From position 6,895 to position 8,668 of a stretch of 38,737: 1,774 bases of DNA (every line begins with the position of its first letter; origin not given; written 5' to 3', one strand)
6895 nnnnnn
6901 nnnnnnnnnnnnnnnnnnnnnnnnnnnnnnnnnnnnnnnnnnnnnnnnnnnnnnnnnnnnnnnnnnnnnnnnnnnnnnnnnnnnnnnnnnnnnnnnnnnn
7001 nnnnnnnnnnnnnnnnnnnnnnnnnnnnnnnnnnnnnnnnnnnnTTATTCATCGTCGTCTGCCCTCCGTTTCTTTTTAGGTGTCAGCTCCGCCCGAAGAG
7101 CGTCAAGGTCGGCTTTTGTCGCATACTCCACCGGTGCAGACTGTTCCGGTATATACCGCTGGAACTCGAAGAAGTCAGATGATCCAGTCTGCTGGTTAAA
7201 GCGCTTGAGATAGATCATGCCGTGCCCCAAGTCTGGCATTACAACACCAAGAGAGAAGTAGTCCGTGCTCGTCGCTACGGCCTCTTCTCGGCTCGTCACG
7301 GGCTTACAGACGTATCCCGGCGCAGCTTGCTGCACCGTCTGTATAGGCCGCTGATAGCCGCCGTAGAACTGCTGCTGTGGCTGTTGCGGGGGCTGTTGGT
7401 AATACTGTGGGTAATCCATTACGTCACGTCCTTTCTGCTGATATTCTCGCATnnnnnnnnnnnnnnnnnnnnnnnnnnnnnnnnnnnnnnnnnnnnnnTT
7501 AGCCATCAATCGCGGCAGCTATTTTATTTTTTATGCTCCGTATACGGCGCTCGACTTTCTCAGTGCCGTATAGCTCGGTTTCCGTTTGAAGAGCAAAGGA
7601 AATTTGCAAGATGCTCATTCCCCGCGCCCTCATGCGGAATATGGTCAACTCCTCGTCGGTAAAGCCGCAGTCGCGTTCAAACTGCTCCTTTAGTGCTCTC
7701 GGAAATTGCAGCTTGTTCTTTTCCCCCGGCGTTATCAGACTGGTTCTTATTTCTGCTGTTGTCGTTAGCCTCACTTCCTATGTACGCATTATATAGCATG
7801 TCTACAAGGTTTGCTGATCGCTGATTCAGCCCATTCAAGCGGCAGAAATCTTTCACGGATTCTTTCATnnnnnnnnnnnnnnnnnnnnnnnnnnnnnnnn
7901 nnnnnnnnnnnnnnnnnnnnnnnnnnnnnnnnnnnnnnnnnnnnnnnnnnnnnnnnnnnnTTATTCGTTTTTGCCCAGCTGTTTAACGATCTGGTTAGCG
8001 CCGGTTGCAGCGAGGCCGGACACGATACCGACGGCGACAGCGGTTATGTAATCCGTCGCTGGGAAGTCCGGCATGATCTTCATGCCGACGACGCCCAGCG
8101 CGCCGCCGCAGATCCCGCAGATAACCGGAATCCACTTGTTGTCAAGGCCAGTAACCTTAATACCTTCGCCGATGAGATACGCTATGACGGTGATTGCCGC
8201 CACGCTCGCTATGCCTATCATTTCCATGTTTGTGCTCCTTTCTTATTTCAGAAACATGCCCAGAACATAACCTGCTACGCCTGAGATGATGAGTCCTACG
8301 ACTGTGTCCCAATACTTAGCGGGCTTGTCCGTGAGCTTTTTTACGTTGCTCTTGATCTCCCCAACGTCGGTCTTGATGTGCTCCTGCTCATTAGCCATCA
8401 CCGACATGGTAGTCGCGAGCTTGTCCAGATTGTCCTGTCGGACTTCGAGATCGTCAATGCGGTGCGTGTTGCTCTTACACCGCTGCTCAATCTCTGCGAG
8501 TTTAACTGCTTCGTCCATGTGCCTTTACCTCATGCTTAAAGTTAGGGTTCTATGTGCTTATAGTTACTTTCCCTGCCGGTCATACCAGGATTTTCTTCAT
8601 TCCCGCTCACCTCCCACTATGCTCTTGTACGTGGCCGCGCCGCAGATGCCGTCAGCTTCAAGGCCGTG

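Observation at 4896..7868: Six-gene orphan island between the lysis cassette and attP: regulator, terminator, then five proteins of extreme composition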

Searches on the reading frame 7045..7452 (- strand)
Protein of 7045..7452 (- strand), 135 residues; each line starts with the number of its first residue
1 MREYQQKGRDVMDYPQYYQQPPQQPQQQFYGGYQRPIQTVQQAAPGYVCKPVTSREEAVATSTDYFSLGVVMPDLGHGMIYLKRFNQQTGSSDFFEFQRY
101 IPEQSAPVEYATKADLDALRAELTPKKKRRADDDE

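Call 3: search_protein_families(library=pfam, proteins=[window:7045-7452:-], max_evalue=1)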
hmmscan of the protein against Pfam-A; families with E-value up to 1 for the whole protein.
window:7045-7452:- (135 aa): 1 family
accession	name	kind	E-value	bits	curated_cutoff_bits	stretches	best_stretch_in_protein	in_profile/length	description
PF25218.1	TseH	-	0.13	12.6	27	1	72-104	32-62/167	Type VI secretion system effector TseH-like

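Call 4: search_protein_families(library=phrogs, proteins=[window:7045-7452:-], max_evalue=1)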
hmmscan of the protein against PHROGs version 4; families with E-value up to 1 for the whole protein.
window:7045-7452:- (135 aa): 0 families

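Call 10: search_protein_families(library=ncbifam, proteins=[window:7045-7452:-], max_evalue=1)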
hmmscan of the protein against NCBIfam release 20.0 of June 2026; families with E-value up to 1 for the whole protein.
window:7045-7452:- (135 aa): 1 family
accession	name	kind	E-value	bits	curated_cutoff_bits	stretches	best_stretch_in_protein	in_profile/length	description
NF047741.1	antiphage_MADS6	equivalog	0.096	11.2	460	1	39-90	360-411/612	methylation-associated defense system protein kinase MAD6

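Call 11: search_protein_families(library=padloc, proteins=[window:7045-7452:-], max_evalue=1)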
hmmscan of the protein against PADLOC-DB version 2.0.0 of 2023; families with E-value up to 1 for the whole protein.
window:7045-7452:- (135 aa): 0 families

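Call 26: find_homologous_proteins(query=window:7045-7452:-)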
Query window:7045-7452:- (135 aa): 367 proteins with E <= 0.001 among 382 candidates; the best 120 are listed.
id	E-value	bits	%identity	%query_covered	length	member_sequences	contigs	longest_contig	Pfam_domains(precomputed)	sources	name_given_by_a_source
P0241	3.7e-75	268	98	92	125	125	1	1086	-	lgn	-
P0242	9.7e-74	263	96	92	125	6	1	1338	-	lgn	-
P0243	1.2e-73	263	96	92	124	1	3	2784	-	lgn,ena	-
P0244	1.7e-73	263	96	92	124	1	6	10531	-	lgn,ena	-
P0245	4.4e-73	261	95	92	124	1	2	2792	-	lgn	-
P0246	4.4e-73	261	96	92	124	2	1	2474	-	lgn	-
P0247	5.9e-73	261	96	92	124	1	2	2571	-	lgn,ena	-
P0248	7.3e-73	261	97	92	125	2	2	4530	-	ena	-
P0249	7.4e-73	261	96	92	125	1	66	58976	-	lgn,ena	-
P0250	1.2e-72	260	95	79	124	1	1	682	-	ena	-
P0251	3.2e-72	258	95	92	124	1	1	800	-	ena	-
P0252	4.2e-72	258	94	92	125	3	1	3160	-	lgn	-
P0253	4.2e-72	258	95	92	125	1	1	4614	-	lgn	-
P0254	5.0e-72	258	95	92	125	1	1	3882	-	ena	-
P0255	1.1e-71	257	95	92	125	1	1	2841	-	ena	-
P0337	8.6e-25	105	52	73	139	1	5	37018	-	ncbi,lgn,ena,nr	ncbi:MAG: hypothetical protein IKU94_00630 [Bacteroidaceae bacterium]|nr:hypothetical protein [Bacte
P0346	1.4e-24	104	52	67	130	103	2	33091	-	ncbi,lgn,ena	-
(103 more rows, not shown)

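Call 32: search_solved_structures(query=A2, max_evalue=10)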
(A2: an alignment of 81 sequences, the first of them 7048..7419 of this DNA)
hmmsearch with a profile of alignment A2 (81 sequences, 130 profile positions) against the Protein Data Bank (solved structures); distinct sequences matched with E-value up to 10: 4.
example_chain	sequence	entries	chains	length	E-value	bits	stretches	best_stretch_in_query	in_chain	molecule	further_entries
2lrh_A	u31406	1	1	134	0.23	14.7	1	21-59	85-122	De novo designed protein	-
2lci_A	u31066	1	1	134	0.24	14.6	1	21-59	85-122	Protein OR36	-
2lr0_A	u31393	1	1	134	0.33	14.2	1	25-59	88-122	P-loop ntpase fold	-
6h9l_A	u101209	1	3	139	0.55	13.5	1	85-128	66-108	Uncharacterized protein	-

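Call 35: predict_structure(alignment_id=A2)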
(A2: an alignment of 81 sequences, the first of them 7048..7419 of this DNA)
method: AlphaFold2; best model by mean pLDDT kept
length: 124 residues; sequences in the alignment: 81
mean_pLDDT: 75.5   pTM: 0.48
mean pLDDT of the five models: 75.5, 74.4, 73.8, 73.3, 70.3
residues with pLDDT >= 90: 45; 70-90: 36; 50-70: 18; < 50: 25
segments of 3 or more residues with pLDDT < 50: 6-23
pLDDT, mean of each block of 10 residues (from residue 1): 46 45 49 81 95 88 96 91 91 80 90 66 48
secondary structure, 60 per line:
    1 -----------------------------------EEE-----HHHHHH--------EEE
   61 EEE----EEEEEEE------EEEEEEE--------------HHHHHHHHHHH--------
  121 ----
elements in order: E36-38 H44-49 E58-63 E68-74 E81-87 H102-112
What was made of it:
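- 7045..7419 (-): B (124 aa; alternative upstream ATG at 7452). It has a disordered Q/P/Y-rich head, a small alpha/beta domain and a C-terminal helix. It belongs to a universal core family (phrog_21718). AF2 pLDDT is 75, and above 88 for residues 40-90 (call 35).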

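Call 43: fold_search(model_id=the predicted structure, library=pdb)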
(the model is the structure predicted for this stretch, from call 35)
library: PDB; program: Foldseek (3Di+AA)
matches with E <= 10: 747; with E <= 0.001: 0
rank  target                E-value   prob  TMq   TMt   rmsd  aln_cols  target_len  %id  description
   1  8v8i_D                4.4e-02  0.72  0.25  0.15  22.1        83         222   19  PI3Ka H1047R co-crystal structure with inhibitor in cryptic pocket (compound 5). (released 2024-03-20)
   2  7rns_A                2.3e-01  0.30  0.25  0.28  18.4        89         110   20  nSH2 domain of p85-alpha subunit of phosphatidylinositol 3-kinase in complex with an actin peptide with phosphorylated (released 2021-08-11)
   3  8tu6_B                3.0e-01  0.38  0.27  0.15  17.9        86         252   19  CryoEM structure of PI3Kalpha (released 2023-11-15)
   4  4k45_A                3.7e-01  0.51  0.28  0.34  17.2        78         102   10  Auto-inhibition and phosphorylation-induced activation of PLC-gamma isozymes (released 2013-06-26)
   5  8sbj_B                3.7e-01  0.44  0.27  0.14  17.1        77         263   17  Co-structure Phosphatidylinositol 4,5-bisphosphate 3-kinase catalytic subunit alpha isoform complexed with brain penet (released 2023-07-19)
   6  4k44_B                4.2e-01  0.41  0.27  0.31  17.3        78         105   10  Auto-inhibition and phosphorylation-induced activation of PLC-gamma isozymes (released 2013-06-26)
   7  7rnu_G                4.5e-01  0.23  0.25  0.28  18.1        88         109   20  nSH2 domain of p85-beta subunit of phosphatidylinositol 3-kinase in complex with an actin peptide with phosphorylated  (released 2021-08-11)
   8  5tnw_A                6.2e-01  0.35  0.28  0.34  17.2        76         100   12  Phospholipase C gamma-1 C-terminal SH2 domain (released 2017-04-19)
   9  5hac_B                6.2e-01  0.35  0.17  0.09   7.9        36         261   11  Crystal structure of Proliferating Cell Nuclear Antigen from Leishmania donovani at 2.95 A resolution (released 2016-03-23)
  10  5hac_E                6.2e-01  0.25  0.17  0.09  15.0        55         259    9  Crystal structure of Proliferating Cell Nuclear Antigen from Leishmania donovani at 2.95 A resolution (released 2016-03-23)
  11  4k44_A                6.6e-01  0.33  0.27  0.32  17.3        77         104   10  Auto-inhibition and phosphorylation-induced activation of PLC-gamma isozymes (released 2013-06-26)
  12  4blt_A                6.6e-01  0.30  0.26  0.12  25.2        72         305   17  P4 PROTEIN FROM BACTERIOPHAGE PHI12 S292A MUTANT IN COMPLEX WITH AMPcPP (released 2013-08-21)
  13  4r5g_B                6.6e-01  0.23  0.15  0.09  14.6        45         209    7  Crystal structure of the DnaK C-terminus with the inhibitor PET-16 (released 2014-09-10)
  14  7vxg_B                7.1e-01  0.35  0.28  0.09  19.6        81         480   17  Non-receptor Protein Tyrosine Phosphatase SHP2 in Complex with Allosteric Inhibitor TK-453 (released 2022-03-23)
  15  1q19_A                7.6e-01  0.35  0.20  0.06   9.0        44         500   11  Carbapenam Synthetase (released 2003-11-04)
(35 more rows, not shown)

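Call 75: fold_search(model_id=the predicted structure, library=viral)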
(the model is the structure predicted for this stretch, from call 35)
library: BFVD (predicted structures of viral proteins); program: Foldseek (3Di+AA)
matches with E <= 10: 1177; with E <= 0.001: 10
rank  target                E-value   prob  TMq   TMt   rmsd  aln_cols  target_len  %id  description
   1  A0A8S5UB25            9.4e-11  1.00  0.50  0.42  11.7       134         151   36  Uncharacterized protein [Siphoviridae sp. ct8Cp41]
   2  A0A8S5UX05            1.5e-08  1.00  0.51  0.46   8.8       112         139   31  Uncharacterized protein [Siphoviridae sp. ctDmR33]
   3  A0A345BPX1            5.3e-06  1.00  0.40  0.30  14.2       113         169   25  (no name in the UniProt tables at hand)
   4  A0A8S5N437            9.7e-06  1.00  0.40  0.32  11.8       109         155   28  Uncharacterized protein [Podoviridae sp. ctiJY10]
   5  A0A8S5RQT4            1.5e-05  1.00  0.39  0.32  18.8       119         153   19  (no name in the UniProt tables at hand)
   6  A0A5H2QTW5            1.6e-05  1.00  0.41  0.35   8.2        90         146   28  (no name in the UniProt tables at hand)
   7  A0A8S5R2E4            5.1e-05  1.00  0.40  0.35  17.1       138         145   22  Uncharacterized protein [Siphoviridae sp. ctWWc42]
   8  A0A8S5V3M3            2.2e-04  1.00  0.32  0.28  12.3       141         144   18  Uncharacterized protein [Myoviridae sp. ctk6V34]
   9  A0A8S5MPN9            8.2e-04  1.00  0.32  0.37  15.7       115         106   20  Uncharacterized protein [Podoviridae sp. ctoqT5]
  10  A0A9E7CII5            8.2e-04  1.00  0.33  0.24  17.2       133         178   20  (no name in the UniProt tables at hand)
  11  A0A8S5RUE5            1.9e-03  1.00  0.38  0.41  10.4        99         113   13  (no name in the UniProt tables at hand)
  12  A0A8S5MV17            2.4e-03  1.00  0.40  0.39   9.4        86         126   20  Uncharacterized protein [Caudovirales sp. ctUL28]
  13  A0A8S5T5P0            4.6e-03  0.97  0.31  0.17  14.8       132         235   18  Uncharacterized protein [Siphoviridae sp. ctL7J9]
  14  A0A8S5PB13            4.9e-03  0.89  0.26  0.25  16.2       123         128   23  Membrane fusogenic activity protein [Siphoviridae sp. ctc6d98]
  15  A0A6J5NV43            4.7e-02  0.91  0.27  0.43   9.6        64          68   12  Uncharacterized protein [uncultured Caudovirales phage]
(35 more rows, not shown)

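Call 78: find_encoding_contigs(protein=P0346, flank=9000, max_places=2)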
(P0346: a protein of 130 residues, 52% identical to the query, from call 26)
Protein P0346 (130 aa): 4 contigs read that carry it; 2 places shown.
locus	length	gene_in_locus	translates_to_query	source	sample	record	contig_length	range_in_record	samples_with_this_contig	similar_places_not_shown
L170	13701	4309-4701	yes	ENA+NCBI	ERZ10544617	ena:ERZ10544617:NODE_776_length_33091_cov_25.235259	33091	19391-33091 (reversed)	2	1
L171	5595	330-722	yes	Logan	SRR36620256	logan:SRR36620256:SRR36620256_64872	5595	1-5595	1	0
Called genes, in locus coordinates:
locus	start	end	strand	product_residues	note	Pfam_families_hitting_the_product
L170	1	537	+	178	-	?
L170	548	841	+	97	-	-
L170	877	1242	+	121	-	PF02839:CBM_5_12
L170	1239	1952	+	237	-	PF25309:ELLD, PF01471:PG_binding_1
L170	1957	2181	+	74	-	-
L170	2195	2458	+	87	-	PF16079:Phage_holin_5_2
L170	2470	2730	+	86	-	PF08281:Sigma70_r4_2, PF04545:Sigma70_r4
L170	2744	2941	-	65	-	-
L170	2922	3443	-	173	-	-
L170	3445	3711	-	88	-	-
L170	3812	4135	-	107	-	-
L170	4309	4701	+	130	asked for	-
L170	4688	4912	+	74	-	-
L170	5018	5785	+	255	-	-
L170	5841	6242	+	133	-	-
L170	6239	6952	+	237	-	PF25223:DUF7841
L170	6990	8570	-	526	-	PF00239:Resolvase, PF07508:Recombinase, PF13408:Zn_ribbon_recom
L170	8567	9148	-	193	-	-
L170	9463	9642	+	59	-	-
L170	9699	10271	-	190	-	PF14020:DUF4236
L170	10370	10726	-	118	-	PF01381:HTH_3, PF12844:HTH_19 (weak)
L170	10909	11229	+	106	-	PF14354:Lar_restr_allev (weak)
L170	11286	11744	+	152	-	-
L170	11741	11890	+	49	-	-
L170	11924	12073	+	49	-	-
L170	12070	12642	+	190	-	-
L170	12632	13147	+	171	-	PF13384:HTH_23 (faint), PF13518:HTH_28 (faint)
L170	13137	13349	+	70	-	-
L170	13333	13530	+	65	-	-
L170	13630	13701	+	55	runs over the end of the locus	-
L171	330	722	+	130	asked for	-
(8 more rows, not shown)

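Call 79: find_encoding_contigs(protein=P0337, flank=9000, max_places=2)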
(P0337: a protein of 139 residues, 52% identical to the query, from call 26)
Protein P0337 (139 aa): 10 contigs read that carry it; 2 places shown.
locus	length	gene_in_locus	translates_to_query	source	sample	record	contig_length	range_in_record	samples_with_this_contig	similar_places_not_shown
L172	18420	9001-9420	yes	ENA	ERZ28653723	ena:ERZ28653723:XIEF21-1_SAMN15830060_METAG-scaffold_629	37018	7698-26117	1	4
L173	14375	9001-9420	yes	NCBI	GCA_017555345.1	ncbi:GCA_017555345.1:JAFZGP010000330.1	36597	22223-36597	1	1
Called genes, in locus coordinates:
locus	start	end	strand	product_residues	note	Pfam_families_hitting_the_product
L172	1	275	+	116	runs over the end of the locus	-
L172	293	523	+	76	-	-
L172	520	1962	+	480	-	-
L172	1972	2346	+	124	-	-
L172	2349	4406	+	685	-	-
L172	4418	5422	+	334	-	-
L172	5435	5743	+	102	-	-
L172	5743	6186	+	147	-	PF02839:CBM_5_12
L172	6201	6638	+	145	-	-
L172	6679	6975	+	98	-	-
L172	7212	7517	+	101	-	PF09682:Phage_holin_6_1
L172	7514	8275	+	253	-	PF01510:Amidase_2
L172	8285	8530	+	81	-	-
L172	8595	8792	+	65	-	-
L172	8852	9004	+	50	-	-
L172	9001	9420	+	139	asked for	-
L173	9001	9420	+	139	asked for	-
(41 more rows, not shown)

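Call 102: search_protein_families(library=pfam, proteins=[L170:2470-2727:+], max_evalue=0.1)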
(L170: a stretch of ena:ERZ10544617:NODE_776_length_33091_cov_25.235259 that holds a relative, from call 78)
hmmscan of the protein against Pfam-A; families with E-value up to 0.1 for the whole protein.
L170:2470-2727:+ (86 aa): 5 families
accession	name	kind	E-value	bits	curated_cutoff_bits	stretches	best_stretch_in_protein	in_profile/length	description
PF04545.22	Sigma70_r4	-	7.9e-10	38.5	24.1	1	24-70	2-48/50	Sigma-70, region 4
PF08281.18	Sigma70_r4_2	-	6.6e-09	35.7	25.7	1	24-70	8-54/54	Sigma-70, region 4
PF00196.25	GerE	-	0.00012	22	23.5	1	26-70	2-45/57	Bacterial regulatory proteins, luxR family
PF07638.17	Sigma70_ECF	-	0.044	14.1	21.1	1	27-65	136-174/185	ECF sigma factor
PF13936.12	HTH_38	-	0.049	13.8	27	1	27-59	5-37/44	Helix-turn-helix domain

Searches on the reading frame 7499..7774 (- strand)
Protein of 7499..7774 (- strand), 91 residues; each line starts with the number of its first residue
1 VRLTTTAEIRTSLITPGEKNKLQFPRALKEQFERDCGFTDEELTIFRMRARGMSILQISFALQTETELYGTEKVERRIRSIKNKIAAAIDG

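Call 3: search_protein_families(library=pfam, proteins=[window:7499-7774:-], max_evalue=1)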
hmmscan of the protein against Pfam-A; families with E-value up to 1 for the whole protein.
window:7499-7774:- (91 aa): 0 families

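Call 4: search_protein_families(library=phrogs, proteins=[window:7499-7774:-], max_evalue=1)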
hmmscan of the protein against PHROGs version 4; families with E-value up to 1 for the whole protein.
window:7499-7774:- (91 aa): 0 families

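Call 10: search_protein_families(library=ncbifam, proteins=[window:7499-7774:-], max_evalue=1)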
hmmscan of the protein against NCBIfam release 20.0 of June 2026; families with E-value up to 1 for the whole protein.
window:7499-7774:- (91 aa): 1 family
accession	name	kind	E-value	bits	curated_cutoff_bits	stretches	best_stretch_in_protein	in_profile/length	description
NF047608.1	LIC13292_fam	subfamily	0.041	14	200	1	18-64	84-129/166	LIC13292 family transcriptional regulator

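Call 11: search_protein_families(library=padloc, proteins=[window:7499-7774:-], max_evalue=1)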
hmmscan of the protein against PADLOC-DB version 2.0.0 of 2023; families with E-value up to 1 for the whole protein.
window:7499-7774:- (91 aa): 0 families

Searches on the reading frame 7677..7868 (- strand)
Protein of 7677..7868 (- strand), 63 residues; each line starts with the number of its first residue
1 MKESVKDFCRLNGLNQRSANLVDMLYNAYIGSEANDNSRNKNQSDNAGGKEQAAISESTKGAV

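Call 3: search_protein_families(library=pfam, proteins=[window:7677-7868:-], max_evalue=1)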
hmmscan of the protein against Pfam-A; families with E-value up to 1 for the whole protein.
window:7677-7868:- (63 aa): 0 families

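Call 4: search_protein_families(library=phrogs, proteins=[window:7677-7868:-], max_evalue=1)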
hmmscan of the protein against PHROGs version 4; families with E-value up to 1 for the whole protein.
window:7677-7868:- (63 aa): 2 families
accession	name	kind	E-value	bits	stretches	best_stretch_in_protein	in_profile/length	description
phrog_22820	-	unknown function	0.036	15.6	1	14-54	35-74/98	-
phrog_370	-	head and packaging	0.046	14.6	1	3-57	22-80/284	terminase small subunit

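Call 10: search_protein_families(library=ncbifam, proteins=[window:7677-7868:-], max_evalue=1)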
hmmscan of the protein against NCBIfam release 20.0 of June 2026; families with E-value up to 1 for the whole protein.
window:7677-7868:- (63 aa): 0 families

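Call 11: search_protein_families(library=padloc, proteins=[window:7677-7868:-], max_evalue=1)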
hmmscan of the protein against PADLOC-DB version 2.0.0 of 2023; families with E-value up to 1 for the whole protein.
window:7677-7868:- (63 aa): 0 families

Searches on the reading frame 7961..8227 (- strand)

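Call 3: search_protein_families(library=pfam, proteins=[window:7961-8227:-], max_evalue=1)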
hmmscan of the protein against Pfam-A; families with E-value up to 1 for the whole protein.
window:7961-8227:- (88 aa): 3 families
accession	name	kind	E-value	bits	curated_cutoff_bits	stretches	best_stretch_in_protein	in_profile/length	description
PF16079.10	Phage_holin_5_2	-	1.3e-22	80.3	29.2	1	12-84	1-76/76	Phage holin family Hol44, in holin superfamily V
PF06496.16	DUF1097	-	0.016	15.9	24.6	1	7-74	23-87/142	Protein of unknown function (DUF1097)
PF16083.10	Phage_holin_3_3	-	0.58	10.8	28.4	1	31-78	27-75/78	LydA holin phage, holin superfamily III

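Call 4: search_protein_families(library=phrogs, proteins=[window:7961-8227:-], max_evalue=1)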
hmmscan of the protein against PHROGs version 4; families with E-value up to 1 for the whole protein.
window:7961-8227:- (88 aa): 4 families
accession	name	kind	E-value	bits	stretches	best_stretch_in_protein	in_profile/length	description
phrog_1129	-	lysis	7.1e-20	71.8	1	5-87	7-83/86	holin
phrog_1299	-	lysis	4.3e-11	43.5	1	3-87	4-86/100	holin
phrog_785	-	lysis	0.23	12.2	0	35-72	47-85/107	holin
phrog_4835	-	unknown function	0.53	11.1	0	35-72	15-54/63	-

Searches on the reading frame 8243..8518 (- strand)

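Call 3: search_protein_families(library=pfam, proteins=[window:8243-8518:-], max_evalue=1)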
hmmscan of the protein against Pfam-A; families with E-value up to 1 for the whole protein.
window:8243-8518:- (91 aa): 12 families
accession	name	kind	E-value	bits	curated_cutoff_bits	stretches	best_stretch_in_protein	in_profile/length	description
PF10779.14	XhlA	-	9.6e-05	22.9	34.7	2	5-35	4-34/67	Haemolysin XhlA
PF05377.16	FlaC_arch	-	0.00027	21.7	27.8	1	20-62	1-40/55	Flagella accessory protein C (FlaC)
PF24073.1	DUF7365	-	0.00081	19.9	27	1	4-65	39-100/101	Coiled-coil region of unknown function (DUF7365)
PF10473.14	CENP-F_leu_zip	-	0.013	16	34.5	1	9-65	32-88/140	Leucine-rich repeats of kinetochore protein Cenp-F/LEK1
PF06738.18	ThrE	-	0.042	13.7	26.3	1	15-89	56-126/241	Putative threonine/serine exporter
PF01017.26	STAT_alpha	-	0.045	14.2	27.5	1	6-72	3-74/167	STAT transcription factor, coiled-coil domain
PF20186.3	DUF6549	-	0.061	13.7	27.4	1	6-51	39-81/167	Family of unknown function (DUF6549)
PF25450.1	Rab11-FIP3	-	0.064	14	31.9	1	7-71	34-96/125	Rab11-FIP3-like domain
PF15898.10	PRKG1_interact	-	0.076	14.1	32.4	1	6-64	19-77/101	cGMP-dependent protein kinase interacting domain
PF06758.18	Olduvai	-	0.092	13.3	23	1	13-42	14-43/68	Olduvai domain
PF21097.3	SR_plectin_7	-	0.11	13.3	27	1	18-67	27-71/116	Spectrin repeat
PF05179.20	CDC73_C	-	0.12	12.5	32.8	1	36-81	60-91/158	RNA pol II accessory factor, Cdc73 family, C-terminal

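Call 4: search_protein_families(library=phrogs, proteins=[window:8243-8518:-], max_evalue=1)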
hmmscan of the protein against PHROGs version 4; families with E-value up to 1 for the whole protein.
window:8243-8518:- (91 aa): 17 families
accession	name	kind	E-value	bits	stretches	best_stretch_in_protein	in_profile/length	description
phrog_937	-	other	2.1e-13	51.6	1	6-90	12-107/115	hemolysin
phrog_1193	-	other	3.9e-07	31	1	9-91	3-72/76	hemolysin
phrog_37807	-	unknown function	2.5e-06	28.9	1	9-63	39-93/130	-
phrog_689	-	lysis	0.00086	20.5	1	20-90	17-86/91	holin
phrog_7686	-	lysis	0.0021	19.2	1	6-65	44-108/112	Rz-like spanin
phrog_3660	-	unknown function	0.0065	17.1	1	10-74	99-167/232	-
phrog_4038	-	unknown function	0.0077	17.5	1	6-76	43-103/123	-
phrog_3961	-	unknown function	0.013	16.4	1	20-65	39-91/112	-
phrog_26164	-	unknown function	0.022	15.7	1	1-67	6-72/137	-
phrog_1863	-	unknown function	0.025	15.5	1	6-29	73-96/97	-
phrog_7599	-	unknown function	0.03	15.8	1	2-59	11-65/95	-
phrog_5553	-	unknown function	0.049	14.9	1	8-67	10-101/114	-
phrog_739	-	lysis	0.059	14.6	1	6-51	35-77/122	Rz-like spanin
phrog_1625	-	moron, auxiliary metabolic gene and host takeover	0.063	14.3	1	12-66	56-100/110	involved in bacteriocin production or immunity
phrog_2429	-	moron, auxiliary metabolic gene and host takeover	0.068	14.4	1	15-61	38-79/82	involved in bacteriocin production or immunity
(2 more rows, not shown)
